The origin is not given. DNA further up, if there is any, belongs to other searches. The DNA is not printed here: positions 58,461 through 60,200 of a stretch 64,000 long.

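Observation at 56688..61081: GT2 / radical-SAM-SPASM / HpnJ-like B12-radical-SAM / GT2 cluster: candidate glycolipid headgroup-modification pathway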

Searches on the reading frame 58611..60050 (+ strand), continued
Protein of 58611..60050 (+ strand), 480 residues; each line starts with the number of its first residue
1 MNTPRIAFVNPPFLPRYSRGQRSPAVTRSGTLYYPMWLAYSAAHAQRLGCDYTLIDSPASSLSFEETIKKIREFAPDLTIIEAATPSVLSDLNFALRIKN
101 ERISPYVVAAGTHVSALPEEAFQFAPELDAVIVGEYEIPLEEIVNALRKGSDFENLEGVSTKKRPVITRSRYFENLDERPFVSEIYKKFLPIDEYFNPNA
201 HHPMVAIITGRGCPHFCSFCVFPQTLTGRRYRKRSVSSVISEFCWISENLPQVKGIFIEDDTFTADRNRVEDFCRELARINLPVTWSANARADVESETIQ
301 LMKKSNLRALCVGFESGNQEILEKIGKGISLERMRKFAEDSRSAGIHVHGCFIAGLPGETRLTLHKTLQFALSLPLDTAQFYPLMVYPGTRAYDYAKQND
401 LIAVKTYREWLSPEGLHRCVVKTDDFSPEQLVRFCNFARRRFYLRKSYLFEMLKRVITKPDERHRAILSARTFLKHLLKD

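Call 29: search_dna_similar(query=window:58611-60050:+, collection=plasmids, mode=protein, max_rows=25, max_evalue=1e-20)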
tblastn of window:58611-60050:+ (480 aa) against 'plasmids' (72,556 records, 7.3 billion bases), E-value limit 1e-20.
Records with a match: 45; places in all: 46; records where one place covers at least 80% of the query: 34.
Best place of each record, by identity: <60% 45.
By first word of the organism name: Mycetohabitans 9; Azospirillum 9; Paraburkholderia 4; Lawsonia 3; Caballeronia 3; Streptomyces 3; Burkholderia 2; Solidesulfovibrio 2; Skermanella 2; Methylobacterium 1; and 7 more.
By predicted mobility (MOB-suite, as given by PLSDB): non-mobilizable 33; mobilizable 10; conjugative 2.
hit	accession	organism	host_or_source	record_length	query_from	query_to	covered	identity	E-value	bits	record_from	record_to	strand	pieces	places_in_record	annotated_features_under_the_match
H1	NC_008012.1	Lawsonia intracellularis PHE/MN1-00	Sus scrofa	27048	5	478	99%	41.5%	2e-127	415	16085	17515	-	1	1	radical SAM protein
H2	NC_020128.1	Lawsonia intracellularis N343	-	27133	5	478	99%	41.5%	2e-127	415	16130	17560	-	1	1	radical SAM protein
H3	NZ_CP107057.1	Lawsonia intracellularis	-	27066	5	478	99%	41.5%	2e-127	415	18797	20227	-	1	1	radical SAM protein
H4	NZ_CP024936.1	Paraburkholderia graminis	soil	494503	20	477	95%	36.1%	1e-84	291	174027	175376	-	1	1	hpnJ: hopanoid biosynthesis associated radical SAM protein HpnJ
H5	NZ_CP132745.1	Mycetohabitans endofungorum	-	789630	20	477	95%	35.9%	3e-81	281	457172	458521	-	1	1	hpnJ: hopanoid biosynthesis associated radical SAM protein HpnJ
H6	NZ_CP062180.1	Mycetohabitans endofungorum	Rhizopus microsporus,bacterial ...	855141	20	477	95%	35.7%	2e-80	279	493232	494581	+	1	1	hpnJ: hopanoid biosynthesis associated radical SAM protein HpnJ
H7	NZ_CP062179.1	Mycetohabitans endofungorum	Rhizopus microsporus,bacterial ...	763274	20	477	95%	35.5%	1e-80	280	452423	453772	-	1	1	hpnJ: hopanoid biosynthesis associated radical SAM protein HpnJ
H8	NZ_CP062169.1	Mycetohabitans endofungorum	Rhizopus microsporus,bacterial ...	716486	20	477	95%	35.5%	3e-80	279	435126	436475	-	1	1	hpnJ: hopanoid biosynthesis associated radical SAM protein HpnJ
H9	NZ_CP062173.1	Mycetohabitans rhizoxinica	Rhizopus microsporus,bacterial ...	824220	20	477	95%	35.5%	5e-80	278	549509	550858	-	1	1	hpnJ: hopanoid biosynthesis associated radical SAM protein HpnJ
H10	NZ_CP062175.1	Mycetohabitans rhizoxinica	Rhizopus microsporus,bacterial culture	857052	20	477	95%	35.5%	5e-80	278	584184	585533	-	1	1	hpnJ: hopanoid biosynthesis associated radical SAM protein HpnJ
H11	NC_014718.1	Mycetohabitans rhizoxinica HKI 454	-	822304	20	477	95%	35.5%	9e-80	277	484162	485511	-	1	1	hpnJ: hopanoid biosynthesis associated radical SAM protein HpnJ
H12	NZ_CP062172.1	Mycetohabitans rhizoxinica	Rhizopus microsporus,bacterial ...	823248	20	477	95%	35.5%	9e-80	277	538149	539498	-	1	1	hpnJ: hopanoid biosynthesis associated radical SAM protein HpnJ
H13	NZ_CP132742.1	Mycetohabitans endofungorum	Rhizopus microsporus,culture isolated ...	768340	20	477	95%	35.5%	2e-79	276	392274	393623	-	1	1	hpnJ: hopanoid biosynthesis associated radical SAM protein HpnJ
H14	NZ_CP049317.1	Caballeronia sp. SBC2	whole organism,soil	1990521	20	477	95%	34.9%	2e-79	276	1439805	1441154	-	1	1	none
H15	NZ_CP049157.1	Caballeronia sp. SBC1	whole organism,soil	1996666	20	477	95%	34.9%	2e-79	276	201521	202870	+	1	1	none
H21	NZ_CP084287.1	Caballeronia zhejiangensis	Anasa tristis,Cell culture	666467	5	477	99%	32.4%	8e-76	266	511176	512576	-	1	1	hpnJ: hopanoid biosynthesis associated radical SAM protein HpnJ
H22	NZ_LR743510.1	Methylobacterium bullatum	-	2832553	1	477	99%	32.0%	3e-64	232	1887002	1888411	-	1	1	none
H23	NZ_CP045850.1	Streptomyces clavuligerus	pure culture single spore ...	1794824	5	458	95%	27.9%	6e-32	137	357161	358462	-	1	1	none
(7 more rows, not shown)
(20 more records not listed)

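Call 30: get_annotated_region(hit=H1, flank=14000)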
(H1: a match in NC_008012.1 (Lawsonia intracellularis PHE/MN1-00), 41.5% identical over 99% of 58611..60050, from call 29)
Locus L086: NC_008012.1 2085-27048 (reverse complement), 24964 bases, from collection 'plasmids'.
description: Lawsonia intracellularis PHE/MN1-00 plasmid 1, complete sequence
organism: Lawsonia intracellularis PHE/MN1-00 (NCBI taxid 363253)
taxonomy: Bacteria; Thermodesulfobacteriota; Desulfovibrionia; Desulfovibrionales; Desulfovibrionaceae; Lawsonia; Lawsonia intracellularis; Lawsonia intracellularis PHE/MN1-00
host: -; source: Sus scrofa; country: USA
typing (MOB-suite, as given by PLSDB): non-mobilizable; replicon rep_cluster_1701
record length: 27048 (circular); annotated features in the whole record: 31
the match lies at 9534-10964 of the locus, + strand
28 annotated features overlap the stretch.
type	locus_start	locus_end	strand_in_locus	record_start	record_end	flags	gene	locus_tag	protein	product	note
CDS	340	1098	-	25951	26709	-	-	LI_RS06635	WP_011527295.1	ParA family protein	-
CDS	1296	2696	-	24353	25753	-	-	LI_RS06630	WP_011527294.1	DUF2142 domain-containing protein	-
CDS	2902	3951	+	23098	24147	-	-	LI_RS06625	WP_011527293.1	hypothetical protein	-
CDS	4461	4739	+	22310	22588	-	-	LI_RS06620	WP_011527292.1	type II toxin-antitoxin system Phd/YefM family antitoxin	-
CDS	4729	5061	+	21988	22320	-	-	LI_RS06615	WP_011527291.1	type II toxin-antitoxin system RelE/ParE family toxin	GO:0030541 - plasmid partitioning [Evidence IEA]; GO:0051290 - protein heterotetramerization [Evidence IEA]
CDS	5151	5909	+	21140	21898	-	-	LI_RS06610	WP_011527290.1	glycosyltransferase family 2 protein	-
CDS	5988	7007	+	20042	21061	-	galE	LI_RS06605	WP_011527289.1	UDP-glucose 4-epimerase GalE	GO:0006012 - galactose metabolic process [Evidence IEA]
CDS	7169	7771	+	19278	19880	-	-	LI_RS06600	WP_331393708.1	glycosyltransferase family 2 protein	-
CDS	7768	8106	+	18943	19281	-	-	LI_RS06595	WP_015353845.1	DUF2304 family protein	-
CDS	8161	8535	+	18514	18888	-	-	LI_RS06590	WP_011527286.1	DUF2304 domain-containing protein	-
CDS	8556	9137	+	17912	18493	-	-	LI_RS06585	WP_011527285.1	SIS domain-containing protein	-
CDS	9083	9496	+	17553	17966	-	-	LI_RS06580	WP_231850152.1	hypothetical protein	-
CDS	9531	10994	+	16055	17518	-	-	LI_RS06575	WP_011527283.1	radical SAM protein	-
CDS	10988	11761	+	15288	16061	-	-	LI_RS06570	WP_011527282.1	class I SAM-dependent methyltransferase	-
CDS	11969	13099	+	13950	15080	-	-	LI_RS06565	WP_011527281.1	radical SAM protein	-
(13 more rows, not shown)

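Call 31: get_annotated_region(hit=H4, flank=9000)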
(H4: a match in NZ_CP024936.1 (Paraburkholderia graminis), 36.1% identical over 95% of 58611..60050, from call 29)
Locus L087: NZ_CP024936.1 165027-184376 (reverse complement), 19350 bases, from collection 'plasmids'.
description: Paraburkholderia graminis strain PHS1 plasmid pPHS1_P, complete sequence
organism: Paraburkholderia graminis (NCBI taxid 60548)
taxonomy: Bacteria; Pseudomonadota; Betaproteobacteria; Burkholderiales; Burkholderiaceae; Paraburkholderia; Paraburkholderia graminis
host: -; source: soil; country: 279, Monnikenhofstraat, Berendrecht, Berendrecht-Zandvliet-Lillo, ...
typing (MOB-suite, as given by PLSDB): conjugative; relaxase MOBP; mating-pair formation MPF_F
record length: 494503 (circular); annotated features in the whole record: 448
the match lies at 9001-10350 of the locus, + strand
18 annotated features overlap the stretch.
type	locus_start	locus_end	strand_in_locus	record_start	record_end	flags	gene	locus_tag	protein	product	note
CDS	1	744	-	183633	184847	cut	-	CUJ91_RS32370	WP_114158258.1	MFS transporter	GO:0055085 - transmembrane transport [Evidence IEA]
CDS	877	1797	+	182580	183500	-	-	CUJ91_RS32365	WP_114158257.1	LysR family transcriptional regulator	-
CDS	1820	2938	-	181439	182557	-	-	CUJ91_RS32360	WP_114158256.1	amidohydrolase family protein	-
CDS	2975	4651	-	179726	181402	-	-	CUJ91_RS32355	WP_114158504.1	cation acetate symporter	GO:0006847 - plasma membrane acetate transport [Evidence IEA]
CDS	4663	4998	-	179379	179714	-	-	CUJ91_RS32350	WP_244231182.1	DUF485 domain-containing protein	-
CDS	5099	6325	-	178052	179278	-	-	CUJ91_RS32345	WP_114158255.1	FAD binding domain-containing protein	-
CDS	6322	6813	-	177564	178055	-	-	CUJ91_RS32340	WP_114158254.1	VOC family protein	-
CDS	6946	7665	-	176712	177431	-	-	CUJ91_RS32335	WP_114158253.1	TetR/AcrR family transcriptional regulator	GO:0006355 - regulation of DNA-templated transcription [Evidence IEA]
CDS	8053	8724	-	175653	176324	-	-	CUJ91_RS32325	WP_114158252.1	IS6 family transposase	-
CDS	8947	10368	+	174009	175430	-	hpnJ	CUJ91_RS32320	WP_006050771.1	hopanoid biosynthesis associated radical SAM protein HpnJ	-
CDS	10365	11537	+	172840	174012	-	hpnI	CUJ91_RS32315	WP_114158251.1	bacteriohopanetetrol glucosamine biosynthesis glycosyltransferase HpnI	-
CDS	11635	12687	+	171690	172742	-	-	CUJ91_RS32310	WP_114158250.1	lysylphosphatidylglycerol synthase domain-containing protein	-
CDS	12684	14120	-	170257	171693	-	-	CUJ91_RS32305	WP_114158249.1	ATP-binding protein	-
CDS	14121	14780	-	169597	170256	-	-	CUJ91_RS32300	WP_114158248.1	response regulator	GO:0000160 - phosphorelay signal transduction system [Evidence IEA]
CDS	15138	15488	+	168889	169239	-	-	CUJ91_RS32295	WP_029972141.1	hypothetical protein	-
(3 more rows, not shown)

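Call 32: get_annotated_region(hit=H22, flank=5000)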
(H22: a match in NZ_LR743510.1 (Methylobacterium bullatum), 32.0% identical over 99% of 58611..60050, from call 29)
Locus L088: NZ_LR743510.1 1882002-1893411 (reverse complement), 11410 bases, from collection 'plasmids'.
description: Methylobacterium bullatum isolate mbul2 plasmid 1
organism: Methylobacterium bullatum (NCBI taxid 570505)
taxonomy: Bacteria; Pseudomonadota; Alphaproteobacteria; Hyphomicrobiales; Methylobacteriaceae; Methylobacterium; Methylobacterium bullatum
host: -; source: -; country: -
typing (MOB-suite, as given by PLSDB): non-mobilizable
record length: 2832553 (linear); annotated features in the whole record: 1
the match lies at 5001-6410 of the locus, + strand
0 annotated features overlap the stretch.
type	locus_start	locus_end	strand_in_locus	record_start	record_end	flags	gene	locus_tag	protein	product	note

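Call 33: get_annotated_region(hit=H21, flank=5000)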
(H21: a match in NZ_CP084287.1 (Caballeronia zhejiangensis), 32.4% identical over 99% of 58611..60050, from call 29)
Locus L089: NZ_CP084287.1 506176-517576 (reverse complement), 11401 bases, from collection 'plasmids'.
description: Caballeronia zhejiangensis strain A33_M4_a plasmid p3, complete sequence
organism: Caballeronia zhejiangensis (NCBI taxid 871203)
taxonomy: Bacteria; Pseudomonadota; Betaproteobacteria; Burkholderiales; Burkholderiaceae; Caballeronia; Caballeronia zhejiangensis
host: -; source: Anasa tristis,Cell culture; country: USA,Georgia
typing (MOB-suite, as given by PLSDB): mobilizable; relaxase MOBH,MOBP
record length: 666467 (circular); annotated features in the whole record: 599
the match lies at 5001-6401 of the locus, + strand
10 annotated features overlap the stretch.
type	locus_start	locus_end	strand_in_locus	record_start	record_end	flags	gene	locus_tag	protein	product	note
CDS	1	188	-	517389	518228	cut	hpnK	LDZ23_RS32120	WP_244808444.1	hopanoid biosynthesis-associated protein HpnK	GO:0005975 - carbohydrate metabolic process [Evidence IEA]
CDS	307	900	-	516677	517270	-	-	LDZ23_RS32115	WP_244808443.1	cytochrome b/b6 domain-containing protein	-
CDS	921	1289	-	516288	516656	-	-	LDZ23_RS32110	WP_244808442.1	hypothetical protein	-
CDS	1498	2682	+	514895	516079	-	hpnI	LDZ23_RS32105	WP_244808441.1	bacteriohopanetetrol glucosamine biosynthesis glycosyltransferase HpnI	-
CDS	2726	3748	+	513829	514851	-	-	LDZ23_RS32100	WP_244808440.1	lysylphosphatidylglycerol synthase domain-containing protein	-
CDS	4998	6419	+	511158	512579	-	hpnJ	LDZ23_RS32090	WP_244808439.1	hopanoid biosynthesis associated radical SAM protein HpnJ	-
CDS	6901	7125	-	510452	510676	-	-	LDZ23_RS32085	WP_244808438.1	hypothetical protein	-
CDS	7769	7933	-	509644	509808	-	-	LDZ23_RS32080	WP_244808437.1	hypothetical protein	-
CDS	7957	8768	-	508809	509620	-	-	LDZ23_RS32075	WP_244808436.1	IS5 family transposase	-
CDS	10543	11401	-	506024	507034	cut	-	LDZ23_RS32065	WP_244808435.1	IS110 family transposase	-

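Call 34: get_annotated_region(hit=H23, flank=4000)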
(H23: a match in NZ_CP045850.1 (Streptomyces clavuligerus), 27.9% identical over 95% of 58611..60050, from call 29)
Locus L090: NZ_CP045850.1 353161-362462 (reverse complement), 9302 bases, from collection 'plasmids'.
description: Streptomyces clavuligerus strain ATCC 27064 isolate Leon-isolate plasmid pSCL4, complete sequence
organism: Streptomyces clavuligerus (NCBI taxid 1901)
taxonomy: Bacteria; Actinomycetota; Actinomycetes; Kitasatosporales; Streptomycetaceae; Streptomyces; Streptomyces clavuligerus
host: -; source: pure culture single spore isolate,culture maintained in Leon, missing plasmid pSCL3; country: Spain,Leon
typing (MOB-suite, as given by PLSDB): mobilizable; replicon rep_cluster_12,rep_cluster_1922; relaxase MOBP
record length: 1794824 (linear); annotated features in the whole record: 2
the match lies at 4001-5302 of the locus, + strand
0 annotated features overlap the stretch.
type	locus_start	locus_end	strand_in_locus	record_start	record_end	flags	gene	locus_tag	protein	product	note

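Call 37: search_protein_families(library=ncbifam, proteins=[L074:3909-4637:+, L046:8898-9974:+, L023:8739-9995:+, L038:6438-7379:+, L025:3250-4587:+, L086:9531-10991:+, L005:9101-9961:+, L080:8508-9944:+], max_evalue=0.00001)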
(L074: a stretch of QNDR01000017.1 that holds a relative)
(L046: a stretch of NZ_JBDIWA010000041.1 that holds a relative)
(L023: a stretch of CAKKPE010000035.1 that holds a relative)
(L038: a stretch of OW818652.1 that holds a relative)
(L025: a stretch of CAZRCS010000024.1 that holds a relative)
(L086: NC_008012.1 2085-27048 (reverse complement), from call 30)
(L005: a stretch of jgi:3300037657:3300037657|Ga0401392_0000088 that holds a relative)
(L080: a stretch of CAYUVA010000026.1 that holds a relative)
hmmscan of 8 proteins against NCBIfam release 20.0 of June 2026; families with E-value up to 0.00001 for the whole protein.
L074:3909-4637:+ (243 aa): 2 families
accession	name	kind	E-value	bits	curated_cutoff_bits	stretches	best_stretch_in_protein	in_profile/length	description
TIGR03473.1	HpnK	hypoth_equivalog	2e-28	99.4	232.6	1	1-217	1-239/283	hopanoid biosynthesis-associated protein HpnK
NF002559.0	PRK02134.1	equivalog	1.1e-14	54.6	227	1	2-151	3-162/249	chitin disaccharide deacetylase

L046:8898-9974:+ (359 aa): 5 families
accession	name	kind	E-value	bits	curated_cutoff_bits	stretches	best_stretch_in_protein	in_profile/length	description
TIGR02195.1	heptsyl_trn_II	equivalog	1.8e-29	103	134.6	1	4-339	1-338/339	lipopolysaccharide heptosyltransferase II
TIGR02201.1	heptsyl_trn_III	equivalog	8e-28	97.5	170.2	2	186-299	188-304/344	putative lipopolysaccharide heptosyltransferase III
NF007742.0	PRK10422.1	equivalog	6.2e-20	71.3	467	1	3-291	6-298/352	lipopolysaccharide core heptosyltransferase RfaQ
NF008162.0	PRK10916.1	equivalog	1.1e-17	64.3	569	1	5-291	3-297/348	ADP-heptose--LPS heptosyltransferase RfaF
TIGR02193.1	heptsyl_trn_I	equivalog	5.6e-12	45.5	185.3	1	193-295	194-295/320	lipopolysaccharide heptosyltransferase I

L023:8739-9995:+ (419 aa): 2 families
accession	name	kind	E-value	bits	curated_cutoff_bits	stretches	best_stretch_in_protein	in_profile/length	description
NF052623.1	Npun_F2552_fam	equivalog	3.1e-22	79.4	500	1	42-265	37-261/314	Npun_F2552 family protein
NF038196.1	ferrodoxin_EFR1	subfamily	2.3e-06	27.8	75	1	335-400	170-233/242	EFR1 family ferrodoxin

L038:6438-7379:+ (314 aa): 2 families
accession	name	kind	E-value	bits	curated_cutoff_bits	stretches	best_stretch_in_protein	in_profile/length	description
NF006270.0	PRK08419.1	equivalog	1.2e-13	51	248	1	14-299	7-288/298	lipid A biosynthesis lauroyl acyltransferase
NF005919.0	PRK07920.1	equivalog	6.5e-11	41.8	209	1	27-299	25-292/311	phosphatidylinositol mannoside acyltransferase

L025:3250-4587:+ (446 aa): 0 families

L086:9531-10991:+ (487 aa): 22 families
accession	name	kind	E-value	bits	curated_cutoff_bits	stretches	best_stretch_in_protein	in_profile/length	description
TIGR03471.1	HpnJ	equivalog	3.2e-112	375.8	577.6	1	1-476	1-466/472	hopanoid biosynthesis associated radical SAM protein HpnJ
TIGR02026.1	BchE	equivalog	8.1e-47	160.2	481.35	1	29-450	19-435/497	magnesium-protoporphyrin IX monomethyl ester anaerobic oxidative cyclase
TIGR04479.1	bcpD_PhpK_rSAM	subfamily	2.3e-39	135.2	600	1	136-391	183-426/504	PhpK family radical SAM P-methyltransferase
NF050148.1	rSAM_ApyD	equivalog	4.2e-34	117.9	750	1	73-368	75-360/645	RiPP biosynthesis radical SAM protein ApyD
TIGR04367.1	HpnR_B12_rSAM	equivalog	1.2e-30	106.5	650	1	35-410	25-385/490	hopanoid C-3 methylase HpnR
NF038361.1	rSAM_Sden_1168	equivalog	1.2e-28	100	575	1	122-442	196-515/560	Sden_1168 family B12-binding radical SAM P-methyltransferase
TIGR04072.2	rSAM_ladder_B12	equivalog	6e-27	94.4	360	1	31-405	17-381/443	lipid biosynthesis B12-binding/radical SAM protein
TIGR03975.1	rSAM_ocin_1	subfamily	3.3e-24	85.3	281.85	1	89-363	145-419/606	RiPP maturation radical SAM C-methyltransferase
NF033712.0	B12_rSAM_KedN5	subfamily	4.1e-23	81.4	700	1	64-400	54-395/624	KedN5 family methylcobalamin-dependent radical SAM C-methyltransferase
TIGR04385.1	B12_rSAM_cofa1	equivalog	2.5e-22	79.7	450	1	82-369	79-359/438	B12 lower ligand biosynthesis radical SAM protein BzaD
NF033070.1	rSAM_AprD4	equivalog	1.6e-21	76.7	500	1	151-432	146-421/456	AprD4 family radical SAM diol-dehydratase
TIGR04295.1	B12_rSAM_oligo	hypoth_equivalog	1.5e-20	73.3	400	1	30-394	23-382/422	TIGR04295 family B12-binding domain-containing radical SAM protein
TIGR04013.1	B12_SAM_MJ_1487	hypoth_equivalog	5.7e-19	68.2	251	1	77-376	46-335/382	TIGR04013 family B12-binding domain/radical SAM domain-containing protein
TIGR04014.1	B12_SAM_MJ_0865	equivalog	1.4e-16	60.4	360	1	87-372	53-334/434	methyl-coenzyme M reductase glutamine C-methyltransferase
TIGR04190.1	B12_SAM_Ta0216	equivalog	5.2e-15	55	500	1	89-316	97-335/554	TIGR04190 family B12-binding domain/radical SAM domain protein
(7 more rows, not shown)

L005:9101-9961:+ (287 aa): 0 families

L080:8508-9944:+ (479 aa): 10 families
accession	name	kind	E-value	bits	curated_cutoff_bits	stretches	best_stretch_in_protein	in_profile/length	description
TIGR03025.1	EPS_sugtrans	subfamily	4.1e-95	319.6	295.55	1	61-479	24-445/445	exopolysaccharide biosynthesis polyprenyl glycosylphosphotransferase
TIGR03023.1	WcaJ_sugtrans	equivalog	2.2e-77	261.3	410.75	1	60-479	25-453/453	undecaprenyl-phosphate glucose phosphotransferase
TIGR03022.1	WbaP_sugtrans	subfamily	3e-74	250.9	403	1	282-479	255-456/456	undecaprenyl-phosphate galactose phosphotransferase WbaP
NF041877.1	EPS_EpsZ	equivalog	9.5e-71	238.8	800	1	275-478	255-458/459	exopolysaccharide biosynthesis polyisoprenyl-phosphate hexose-1-phosphate transferase EpsZ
NF052601.1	undeca_RfbP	equivalog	1.3e-60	204.7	330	1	283-475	42-238/244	undecaprenyl-phosphate galactose phosphotransferase family protein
TIGR03013.1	EpsB_2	subfamily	2.6e-48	165.2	393.35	1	239-478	207-442/443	TIGR03013 family XrtA/PEP-CTERM system glycosyltransferase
NF011751.0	PRK15204.1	equivalog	6.1e-43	147.1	907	1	284-479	278-476/476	undecaprenyl-phosphate galactose phosphotransferase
NF050817.1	PolSacchBiosHfsE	equivalog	1.1e-34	120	750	1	279-477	265-464/467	polysaccharide biosynthesis protein HfsE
NF007518.0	PRK10124.1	equivalog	3.4e-32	111.8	684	1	283-469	271-454/464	undecaprenyl-phosphate glucose phosphotransferase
NF045514.1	glycotran_HepC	equivalog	2.7e-21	75.9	140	1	280-405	111-211/220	heterocyst development glycosyltransferase HepC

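Call 50: search_solved_structures(query=window:58611-60050:+, max_evalue=0.001)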
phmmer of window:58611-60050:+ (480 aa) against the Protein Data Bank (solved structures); distinct sequences matched with E-value up to 0.001: 4.
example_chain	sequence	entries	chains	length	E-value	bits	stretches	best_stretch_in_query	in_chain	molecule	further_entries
6fd2_B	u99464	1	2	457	7.3e-21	77.7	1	196-437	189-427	Putative apramycin biosynthetic oxidoreductase 4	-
9ccb_A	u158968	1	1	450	3.6e-12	49.1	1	195-396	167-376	Radical SAM core domain-containing protein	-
7kdx_A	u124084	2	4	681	8.6e-09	37.9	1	91-365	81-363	Methyltransferase TokK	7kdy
9n1b_A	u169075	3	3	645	0.00018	23.7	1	194-385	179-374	Radical SAM protein | Radical SAM enzyme CysS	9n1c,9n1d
